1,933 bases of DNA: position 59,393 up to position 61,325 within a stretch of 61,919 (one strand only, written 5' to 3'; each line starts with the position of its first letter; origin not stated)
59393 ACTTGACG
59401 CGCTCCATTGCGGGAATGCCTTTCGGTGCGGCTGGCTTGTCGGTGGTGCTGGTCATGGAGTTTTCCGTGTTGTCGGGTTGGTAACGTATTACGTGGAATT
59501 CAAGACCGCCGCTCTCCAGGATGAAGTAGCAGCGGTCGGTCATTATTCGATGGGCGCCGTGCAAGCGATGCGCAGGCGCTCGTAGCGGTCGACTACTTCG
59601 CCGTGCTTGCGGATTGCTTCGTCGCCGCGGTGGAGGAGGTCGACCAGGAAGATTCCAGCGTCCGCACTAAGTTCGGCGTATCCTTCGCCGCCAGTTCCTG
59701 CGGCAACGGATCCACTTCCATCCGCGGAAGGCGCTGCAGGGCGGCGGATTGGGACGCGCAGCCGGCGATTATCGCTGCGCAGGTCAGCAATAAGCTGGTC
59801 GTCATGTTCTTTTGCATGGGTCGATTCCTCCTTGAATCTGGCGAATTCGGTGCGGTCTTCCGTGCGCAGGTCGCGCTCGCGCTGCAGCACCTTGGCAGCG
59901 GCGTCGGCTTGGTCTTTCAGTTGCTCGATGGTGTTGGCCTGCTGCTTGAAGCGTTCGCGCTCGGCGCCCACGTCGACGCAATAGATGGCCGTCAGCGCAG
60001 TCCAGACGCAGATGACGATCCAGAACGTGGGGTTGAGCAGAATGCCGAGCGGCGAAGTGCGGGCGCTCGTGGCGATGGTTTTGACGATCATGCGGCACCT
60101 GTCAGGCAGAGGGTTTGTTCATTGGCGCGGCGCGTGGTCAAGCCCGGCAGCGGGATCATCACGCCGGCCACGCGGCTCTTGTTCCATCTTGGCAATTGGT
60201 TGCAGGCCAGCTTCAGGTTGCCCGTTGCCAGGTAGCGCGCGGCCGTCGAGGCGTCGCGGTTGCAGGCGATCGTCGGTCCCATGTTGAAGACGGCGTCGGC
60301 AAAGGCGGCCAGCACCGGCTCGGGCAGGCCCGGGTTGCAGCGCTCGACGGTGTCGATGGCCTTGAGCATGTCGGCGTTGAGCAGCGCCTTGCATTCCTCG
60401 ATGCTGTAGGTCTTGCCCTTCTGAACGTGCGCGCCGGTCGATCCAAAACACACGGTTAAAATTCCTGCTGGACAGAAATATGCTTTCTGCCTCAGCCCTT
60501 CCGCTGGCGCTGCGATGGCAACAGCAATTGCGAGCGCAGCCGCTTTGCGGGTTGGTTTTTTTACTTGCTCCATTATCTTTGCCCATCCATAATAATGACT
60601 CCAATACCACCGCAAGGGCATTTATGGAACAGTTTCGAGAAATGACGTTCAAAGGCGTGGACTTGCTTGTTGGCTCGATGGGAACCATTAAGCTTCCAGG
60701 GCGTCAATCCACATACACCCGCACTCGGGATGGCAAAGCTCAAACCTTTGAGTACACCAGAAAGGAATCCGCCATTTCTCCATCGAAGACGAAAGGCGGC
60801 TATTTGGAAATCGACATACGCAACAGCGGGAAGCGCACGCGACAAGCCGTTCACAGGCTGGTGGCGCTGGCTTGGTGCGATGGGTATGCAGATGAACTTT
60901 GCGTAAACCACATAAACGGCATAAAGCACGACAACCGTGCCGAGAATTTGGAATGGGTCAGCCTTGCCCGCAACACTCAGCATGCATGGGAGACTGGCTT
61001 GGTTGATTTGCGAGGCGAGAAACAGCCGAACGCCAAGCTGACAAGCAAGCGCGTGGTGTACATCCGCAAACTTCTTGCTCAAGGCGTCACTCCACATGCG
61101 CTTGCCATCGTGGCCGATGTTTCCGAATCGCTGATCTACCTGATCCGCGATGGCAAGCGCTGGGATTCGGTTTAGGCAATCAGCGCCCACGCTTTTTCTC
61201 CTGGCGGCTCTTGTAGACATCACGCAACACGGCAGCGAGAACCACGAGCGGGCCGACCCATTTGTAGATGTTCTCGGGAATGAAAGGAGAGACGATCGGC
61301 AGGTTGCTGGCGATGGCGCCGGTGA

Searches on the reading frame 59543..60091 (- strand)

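Call 68: search_protein_families(library=pfam, proteins=[window:59543-60091:-], max_evalue=0.01)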
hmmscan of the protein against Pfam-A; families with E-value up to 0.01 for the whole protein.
window:59543-60091:- (182 aa): 2 families
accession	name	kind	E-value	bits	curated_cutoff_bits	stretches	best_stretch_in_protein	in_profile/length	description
PF03245.18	Phage_lysis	-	6.3e-07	30.1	25.4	1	49-158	7-109/126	Bacteriophage Rz lysis protein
PF10721.14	DUF2514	-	6.9e-05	23.4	26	1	27-178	4-153/161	Protein of unknown function (DUF2514)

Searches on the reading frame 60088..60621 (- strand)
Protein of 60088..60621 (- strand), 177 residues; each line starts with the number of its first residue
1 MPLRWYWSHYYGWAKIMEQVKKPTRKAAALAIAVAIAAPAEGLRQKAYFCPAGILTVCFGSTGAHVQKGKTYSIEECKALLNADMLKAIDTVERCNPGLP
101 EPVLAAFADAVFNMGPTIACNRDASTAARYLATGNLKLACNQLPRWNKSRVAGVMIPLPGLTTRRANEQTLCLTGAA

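Call 68: search_protein_families(library=pfam, proteins=[window:60088-60621:-], max_evalue=0.01)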
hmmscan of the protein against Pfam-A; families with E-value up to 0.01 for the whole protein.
window:60088-60621:- (177 aa): 1 family
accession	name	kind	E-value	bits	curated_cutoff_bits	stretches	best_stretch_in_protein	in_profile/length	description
PF00959.24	Phage_lysozyme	-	1.1e-25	90.9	22.3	1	40-168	3-125/125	Phage lysozyme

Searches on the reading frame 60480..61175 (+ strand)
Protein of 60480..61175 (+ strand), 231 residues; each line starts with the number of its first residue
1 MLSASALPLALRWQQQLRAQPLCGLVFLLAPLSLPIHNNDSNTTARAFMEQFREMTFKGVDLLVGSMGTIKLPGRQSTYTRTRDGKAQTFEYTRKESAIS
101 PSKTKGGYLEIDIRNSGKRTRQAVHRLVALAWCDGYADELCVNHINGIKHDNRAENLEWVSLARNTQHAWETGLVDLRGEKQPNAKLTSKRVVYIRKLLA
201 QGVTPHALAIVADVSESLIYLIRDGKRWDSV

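Call 68: search_protein_families(library=pfam, proteins=[window:60480-61175:+], max_evalue=0.01)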
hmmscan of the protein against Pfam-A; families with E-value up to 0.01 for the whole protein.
window:60480-61175:+ (231 aa): 1 family
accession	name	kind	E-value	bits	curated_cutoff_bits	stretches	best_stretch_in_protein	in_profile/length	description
PF13392.12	HNH_3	-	7e-06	26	24.8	1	124-165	3-44/46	HNH endonuclease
